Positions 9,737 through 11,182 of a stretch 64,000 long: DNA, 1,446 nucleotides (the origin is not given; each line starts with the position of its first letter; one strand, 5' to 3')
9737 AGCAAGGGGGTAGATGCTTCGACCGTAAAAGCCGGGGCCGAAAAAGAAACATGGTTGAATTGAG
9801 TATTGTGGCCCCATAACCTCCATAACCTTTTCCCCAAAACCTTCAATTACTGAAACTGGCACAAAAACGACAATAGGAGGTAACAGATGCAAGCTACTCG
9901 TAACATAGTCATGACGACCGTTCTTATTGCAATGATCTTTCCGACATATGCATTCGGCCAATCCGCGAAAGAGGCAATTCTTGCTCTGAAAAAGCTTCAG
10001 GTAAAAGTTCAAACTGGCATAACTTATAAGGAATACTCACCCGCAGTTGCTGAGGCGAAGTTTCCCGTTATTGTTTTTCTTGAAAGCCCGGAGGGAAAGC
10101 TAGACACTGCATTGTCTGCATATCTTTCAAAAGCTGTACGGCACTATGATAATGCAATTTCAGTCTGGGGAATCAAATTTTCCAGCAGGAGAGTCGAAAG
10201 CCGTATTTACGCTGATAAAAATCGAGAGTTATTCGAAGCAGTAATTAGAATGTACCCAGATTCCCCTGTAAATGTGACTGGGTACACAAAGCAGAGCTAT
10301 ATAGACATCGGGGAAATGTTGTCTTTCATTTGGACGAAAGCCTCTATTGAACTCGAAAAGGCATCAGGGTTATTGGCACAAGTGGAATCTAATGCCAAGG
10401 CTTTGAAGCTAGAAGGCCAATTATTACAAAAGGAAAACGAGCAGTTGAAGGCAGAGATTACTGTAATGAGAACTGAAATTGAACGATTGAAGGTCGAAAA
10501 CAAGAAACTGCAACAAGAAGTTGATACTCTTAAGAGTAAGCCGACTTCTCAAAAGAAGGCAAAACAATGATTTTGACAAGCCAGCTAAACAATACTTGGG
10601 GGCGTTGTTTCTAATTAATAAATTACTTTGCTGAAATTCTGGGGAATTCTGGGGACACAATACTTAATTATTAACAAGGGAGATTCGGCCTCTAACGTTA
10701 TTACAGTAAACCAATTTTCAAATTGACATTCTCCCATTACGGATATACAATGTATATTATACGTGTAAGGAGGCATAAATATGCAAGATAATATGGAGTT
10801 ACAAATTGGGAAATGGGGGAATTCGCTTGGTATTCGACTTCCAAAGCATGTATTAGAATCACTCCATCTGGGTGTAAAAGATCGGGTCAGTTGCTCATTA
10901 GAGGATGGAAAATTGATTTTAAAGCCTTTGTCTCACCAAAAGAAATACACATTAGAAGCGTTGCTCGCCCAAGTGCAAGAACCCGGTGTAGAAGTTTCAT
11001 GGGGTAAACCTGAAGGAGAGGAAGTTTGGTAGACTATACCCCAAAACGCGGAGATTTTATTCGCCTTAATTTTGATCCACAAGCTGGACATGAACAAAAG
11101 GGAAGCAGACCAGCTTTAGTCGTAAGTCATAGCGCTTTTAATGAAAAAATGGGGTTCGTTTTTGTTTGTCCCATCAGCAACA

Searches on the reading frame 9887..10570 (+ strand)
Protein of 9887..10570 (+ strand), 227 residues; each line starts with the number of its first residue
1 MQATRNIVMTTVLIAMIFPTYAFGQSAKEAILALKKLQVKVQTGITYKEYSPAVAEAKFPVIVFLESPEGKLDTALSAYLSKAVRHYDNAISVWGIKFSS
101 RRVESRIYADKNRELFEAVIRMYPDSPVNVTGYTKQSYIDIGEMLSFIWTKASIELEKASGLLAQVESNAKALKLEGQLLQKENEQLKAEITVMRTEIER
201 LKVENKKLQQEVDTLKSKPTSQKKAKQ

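Call 3: search_protein_families(library=pfam, proteins=[window:9887-10570:+], max_evalue=1)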
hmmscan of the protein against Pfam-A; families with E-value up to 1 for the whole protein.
window:9887-10570:+ (227 aa): 32 families (the best 25 are shown)
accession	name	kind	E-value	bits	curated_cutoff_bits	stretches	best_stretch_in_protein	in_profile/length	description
PF02183.23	HALZ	-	0.00012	22.6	28.1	2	196-218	19-41/43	Homeobox associated leucine zipper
PF07407.17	Seadorna_VP6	-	0.00063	19.4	27.2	1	181-219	1-39/399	Seadornavirus VP6 protein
PF24319.2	DUF7491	-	0.00084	20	30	1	158-219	25-86/90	Coiled-coil region of unknown function (DUF7491)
PF11932.13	DUF3450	-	0.0009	19.1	32.6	1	146-224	7-86/241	Protein of unknown function (DUF3450)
PF25450.1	Rab11-FIP3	-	0.0016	19.2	31.9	1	178-223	64-109/125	Rab11-FIP3-like domain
PF11559.13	ADIP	-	0.0055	17.2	34.3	1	178-224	55-101/151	Afadin- and alpha -actinin-Binding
PF15908.10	HMMR_C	-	0.0088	16.7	28.6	1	180-217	93-130/157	Hyaluronan mediated motility receptor C-terminal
PF14662.11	KASH_CCD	-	0.009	16.4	43.3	1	155-218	68-124/191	Coiled-coil region of CCDC155 or KASH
PF16331.10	TolA_bind_tri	-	0.01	16.4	30.1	1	176-225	24-75/76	TolA binding protein trimerisation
PF05266.19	DUF724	-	0.012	15.9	38.4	1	151-219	120-188/188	Protein of unknown function (DUF724)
PF05615.18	THOC7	-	0.016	15.9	28.7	1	154-211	52-109/136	Tho complex subunit 7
PF22216.1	Sas-6_C_CC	-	0.024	15.3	27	1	182-210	24-52/57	Spindle assembly abnormal protein 6 homolog, C-terminal coiled coil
PF25541.1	TBCA_PH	-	0.027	14.6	27.8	1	173-223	62-112/139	PH domain-containing proteins, TBCA domain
PF04977.20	DivIC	-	0.033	14.4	28.9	1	185-225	20-61/80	Septum formation initiator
PF06156.18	YabA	-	0.079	14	30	1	174-224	14-64/103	Initiation control protein YabA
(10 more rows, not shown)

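Call 4: search_protein_families(library=padloc, proteins=[window:9887-10570:+], max_evalue=1)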
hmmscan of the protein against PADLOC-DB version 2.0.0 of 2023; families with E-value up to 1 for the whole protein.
window:9887-10570:+ (227 aa): 2 families
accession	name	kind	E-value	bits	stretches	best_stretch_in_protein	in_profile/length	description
PDLC00503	JetC1|JetC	-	0.0031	13.6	1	150-225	654-730/1146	DUF3584 domain; MukB-like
PDLC03863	LmuB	-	0.12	9.1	1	164-221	337-394/610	-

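Call 5: search_protein_families(library=ncbifam, proteins=[window:9887-10570:+], max_evalue=1)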
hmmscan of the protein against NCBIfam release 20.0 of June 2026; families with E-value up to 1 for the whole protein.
window:9887-10570:+ (227 aa): 17 families
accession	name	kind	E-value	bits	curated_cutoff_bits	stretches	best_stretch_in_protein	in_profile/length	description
TIGR04523.1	Mplasa_alph_rch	subfamily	0.0005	18.1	270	1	155-224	399-468/745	helix-rich protein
TIGR04211.1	SH3_and_anchor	equivalog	0.00064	19.4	65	1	157-221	62-126/198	TIGR04211 family SH3 domain-containing protein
TIGR03495.1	phage_LysB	equivalog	0.00089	19.6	92.75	1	151-213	37-99/135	Rz-like lysis system protein LysB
TIGR02894.1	DNA_bind_RsfA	subfamily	0.0024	18.1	126.45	1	169-215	91-137/161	RsfA family transcriptional regulator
NF038218.1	IcmG_DotF_IVB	equivalog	0.0049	16.6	200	1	163-223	119-179/266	type IVB secretion system protein IcmG/DotF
TIGR02971.1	heterocyst_DevB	subfamily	0.0076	15.7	129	1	152-217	60-125/327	ABC exporter membrane fusion protein, DevB family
NF043058.1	T4SS_LegC2C7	subfamily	0.017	14.1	350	1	170-218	124-172/348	LegC2/C7 family Dot/Icm T4SS effector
NF010520.0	PRK13922.13-5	equivalog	0.031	13.6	343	1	176-212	63-99/263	rod shape-determining protein MreC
NF009644.1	PRK13169.1-5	equivalog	0.033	14.8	130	1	178-225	18-65/116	DNA replication initiation control protein YabA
NF046104.1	PptglHdxlasePcsB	equivalog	0.034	13.3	450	1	156-218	27-89/400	peptidoglycan hydrolase PcsB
TIGR00344.1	alaS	equivalog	0.062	11.5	457.05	1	169-225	696-752/847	alanine--tRNA ligase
NF011925.1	PRK15396.1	subfamily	0.072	13.3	108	1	159-213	14-70/78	major outer membrane lipoprotein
NF010725.0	PRK14127.1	equivalog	0.16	12.4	91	1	195-225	45-75/111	cell division regulator GpsB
NF003069.1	PRK03992.1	subfamily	0.25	10.5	500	1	172-220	5-53/379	proteasome-activating nucleotidase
TIGR02209.1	ftsL_broad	equivalog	0.66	9.9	42.45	1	181-225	23-67/85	cell division protein FtsL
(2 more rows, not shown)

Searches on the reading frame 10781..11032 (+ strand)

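Call 75: search_protein_families(library=pfam, proteins=[window:10781-11032:+], max_evalue=0.00001)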
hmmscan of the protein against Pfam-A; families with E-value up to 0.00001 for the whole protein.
window:10781-11032:+ (83 aa): 1 family
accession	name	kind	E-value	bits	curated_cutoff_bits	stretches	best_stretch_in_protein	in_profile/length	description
PF04014.23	MazE_antitoxin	-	1.6e-10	41.2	24.7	1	11-51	3-44/48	Antidote-toxin recognition MazE, bacterial antitoxin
